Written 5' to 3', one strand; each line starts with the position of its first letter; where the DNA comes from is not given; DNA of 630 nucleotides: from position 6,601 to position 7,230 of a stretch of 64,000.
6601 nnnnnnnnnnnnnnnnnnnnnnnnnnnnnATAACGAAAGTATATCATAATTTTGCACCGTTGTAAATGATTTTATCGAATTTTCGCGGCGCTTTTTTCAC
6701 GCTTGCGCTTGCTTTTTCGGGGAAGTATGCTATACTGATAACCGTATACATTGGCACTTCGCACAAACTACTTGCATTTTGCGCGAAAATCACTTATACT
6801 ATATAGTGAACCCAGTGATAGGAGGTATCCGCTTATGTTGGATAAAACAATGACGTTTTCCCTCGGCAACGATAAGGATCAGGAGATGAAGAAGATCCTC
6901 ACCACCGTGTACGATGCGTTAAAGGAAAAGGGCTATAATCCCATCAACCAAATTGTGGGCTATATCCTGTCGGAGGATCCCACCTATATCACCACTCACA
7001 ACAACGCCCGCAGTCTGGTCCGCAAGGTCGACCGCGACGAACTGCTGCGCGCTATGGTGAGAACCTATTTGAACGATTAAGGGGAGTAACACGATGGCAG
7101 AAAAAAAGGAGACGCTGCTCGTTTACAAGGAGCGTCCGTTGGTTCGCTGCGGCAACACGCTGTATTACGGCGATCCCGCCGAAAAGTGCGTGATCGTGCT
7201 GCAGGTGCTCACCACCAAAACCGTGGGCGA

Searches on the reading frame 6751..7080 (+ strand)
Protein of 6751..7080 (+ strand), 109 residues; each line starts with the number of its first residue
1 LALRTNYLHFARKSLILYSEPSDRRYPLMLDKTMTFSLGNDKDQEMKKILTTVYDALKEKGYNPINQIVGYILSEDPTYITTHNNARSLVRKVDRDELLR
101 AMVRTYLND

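Call 97: search_protein_families(library=pfam, proteins=[window:6751-7080:+], max_evalue=0.001)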
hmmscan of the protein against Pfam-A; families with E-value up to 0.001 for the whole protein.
window:6751-7080:+ (109 aa): 1 family
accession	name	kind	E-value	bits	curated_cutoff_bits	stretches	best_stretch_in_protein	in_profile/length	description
PF06135.17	IreB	-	1.1e-38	131.7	25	1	31-108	1-78/78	IreB regulatory phosphoprotein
